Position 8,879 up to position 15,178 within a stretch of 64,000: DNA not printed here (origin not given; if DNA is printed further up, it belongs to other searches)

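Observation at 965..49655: ~49-kb single-operon FAAL/PKS/AMT/NRPS assembly line for a β-amino fatty-acid lipopeptide, probably uncharacterised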

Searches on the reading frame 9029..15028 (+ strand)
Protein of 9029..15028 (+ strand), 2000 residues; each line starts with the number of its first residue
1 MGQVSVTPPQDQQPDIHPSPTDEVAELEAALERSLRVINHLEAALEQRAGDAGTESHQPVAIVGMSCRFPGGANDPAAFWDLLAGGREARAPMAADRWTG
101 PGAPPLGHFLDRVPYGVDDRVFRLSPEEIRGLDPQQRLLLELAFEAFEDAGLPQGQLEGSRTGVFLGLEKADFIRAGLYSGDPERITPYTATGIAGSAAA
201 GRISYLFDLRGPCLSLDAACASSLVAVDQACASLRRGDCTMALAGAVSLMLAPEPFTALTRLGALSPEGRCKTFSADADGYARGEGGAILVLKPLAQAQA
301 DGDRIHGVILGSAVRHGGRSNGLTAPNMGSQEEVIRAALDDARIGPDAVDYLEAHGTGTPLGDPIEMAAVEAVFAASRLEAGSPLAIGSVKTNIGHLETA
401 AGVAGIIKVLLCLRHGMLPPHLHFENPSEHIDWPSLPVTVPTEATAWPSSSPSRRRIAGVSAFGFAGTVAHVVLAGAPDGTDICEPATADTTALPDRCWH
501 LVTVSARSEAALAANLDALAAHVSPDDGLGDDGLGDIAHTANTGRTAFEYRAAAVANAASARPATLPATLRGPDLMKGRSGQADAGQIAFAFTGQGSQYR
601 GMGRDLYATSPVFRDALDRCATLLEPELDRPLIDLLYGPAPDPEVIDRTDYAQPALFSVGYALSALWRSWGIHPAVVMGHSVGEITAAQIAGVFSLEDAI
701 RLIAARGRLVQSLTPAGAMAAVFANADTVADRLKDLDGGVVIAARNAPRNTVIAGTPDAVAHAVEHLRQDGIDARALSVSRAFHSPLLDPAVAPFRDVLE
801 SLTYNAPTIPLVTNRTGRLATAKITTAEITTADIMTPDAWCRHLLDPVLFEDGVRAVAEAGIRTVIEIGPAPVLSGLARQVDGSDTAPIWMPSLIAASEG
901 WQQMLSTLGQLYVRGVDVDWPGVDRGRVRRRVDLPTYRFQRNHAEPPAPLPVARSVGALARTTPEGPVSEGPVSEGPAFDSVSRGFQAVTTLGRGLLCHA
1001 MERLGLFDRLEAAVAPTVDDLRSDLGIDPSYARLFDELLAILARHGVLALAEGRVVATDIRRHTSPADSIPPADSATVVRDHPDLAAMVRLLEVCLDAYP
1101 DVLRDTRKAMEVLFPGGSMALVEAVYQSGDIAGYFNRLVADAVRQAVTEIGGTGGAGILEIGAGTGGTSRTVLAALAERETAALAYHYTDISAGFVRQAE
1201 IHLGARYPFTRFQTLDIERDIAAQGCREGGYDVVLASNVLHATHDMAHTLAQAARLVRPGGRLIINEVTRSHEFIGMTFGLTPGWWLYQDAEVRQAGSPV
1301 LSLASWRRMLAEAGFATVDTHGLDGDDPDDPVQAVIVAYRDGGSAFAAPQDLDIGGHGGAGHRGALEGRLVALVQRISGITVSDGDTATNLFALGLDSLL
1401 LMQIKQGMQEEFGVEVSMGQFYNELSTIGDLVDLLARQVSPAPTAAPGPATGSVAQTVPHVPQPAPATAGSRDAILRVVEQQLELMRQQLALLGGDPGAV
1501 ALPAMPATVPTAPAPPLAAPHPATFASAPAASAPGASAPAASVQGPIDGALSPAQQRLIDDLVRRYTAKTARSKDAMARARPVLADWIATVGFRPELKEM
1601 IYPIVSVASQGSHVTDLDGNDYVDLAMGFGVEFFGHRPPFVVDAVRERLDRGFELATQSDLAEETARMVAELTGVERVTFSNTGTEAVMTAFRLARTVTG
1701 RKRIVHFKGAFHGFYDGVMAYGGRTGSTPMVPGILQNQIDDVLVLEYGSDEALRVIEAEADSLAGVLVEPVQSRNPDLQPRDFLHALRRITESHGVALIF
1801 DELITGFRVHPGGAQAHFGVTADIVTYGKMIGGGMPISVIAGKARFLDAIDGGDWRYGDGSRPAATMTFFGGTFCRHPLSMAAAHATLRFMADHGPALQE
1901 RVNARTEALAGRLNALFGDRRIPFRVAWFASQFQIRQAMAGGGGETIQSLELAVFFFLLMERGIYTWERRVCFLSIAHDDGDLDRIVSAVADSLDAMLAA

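Call 4: search_protein_families(library=pfam, proteins=[window:9029-15028:+])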
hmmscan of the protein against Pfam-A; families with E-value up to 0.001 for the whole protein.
window:9029-15028:+ (2000 aa): 14 families
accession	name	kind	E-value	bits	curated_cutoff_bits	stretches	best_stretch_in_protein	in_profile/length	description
PF00109.32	ketoacyl-synt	-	6.7e-71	239.3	20.8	1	58-298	2-252/252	Beta-ketoacyl synthase, N-terminal domain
PF00698.26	Acyl_transf_1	-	2e-61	208.7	32.7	1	590-876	2-273/319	Acyl transferase domain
PF00202.27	Aminotran_3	-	5.8e-55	187.1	30.5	1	1604-1916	11-329/403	Aminotransferase class-III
PF02801.28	Ketoacyl-synt_C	-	1.6e-42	144.7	20.8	1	306-425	1-119/119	Beta-ketoacyl synthase, C-terminal domain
PF08242.18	Methyltransf_12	-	3.3e-17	63.4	30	1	1159-1263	1-98/98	Methyltransferase domain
PF00550.31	PP-binding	-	8.5e-15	55.2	20.8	1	1369-1435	2-67/67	Phosphopantetheine attachment site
PF16197.11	KAsynt_C_assoc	-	1.7e-13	51.4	33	1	427-554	1-110/111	Ketoacyl-synthetase C-terminal extension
PF13489.12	Methyltransf_23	-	6.6e-13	49.1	27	1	1145-1318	11-162/164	Methyltransferase domain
PF22621.2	CurL-like_PKS_C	-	8.2e-12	45.4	27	1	500-558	1-56/64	CurL-like, PKS C-terminal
PF08241.18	Methyltransf_11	-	1.4e-09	38.9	21.2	1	1159-1265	1-95/95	Methyltransferase domain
PF13649.12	Methyltransf_25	-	4.2e-09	37.4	27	1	1158-1261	1-97/97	Methyltransferase domain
PF13847.12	Methyltransf_31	-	1.6e-08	34.8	27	1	1156-1275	5-119/145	Methyltransferase domain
PF22336.2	RhiE-like_linker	-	3.7e-08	33.7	27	1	505-566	3-60/67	RhiE-like, KS-MAT linker domain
PF20922.3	Anamorsin_N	-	0.0009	19.4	27.1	0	1227-1271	48-93/163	Anamorsin, N-terminal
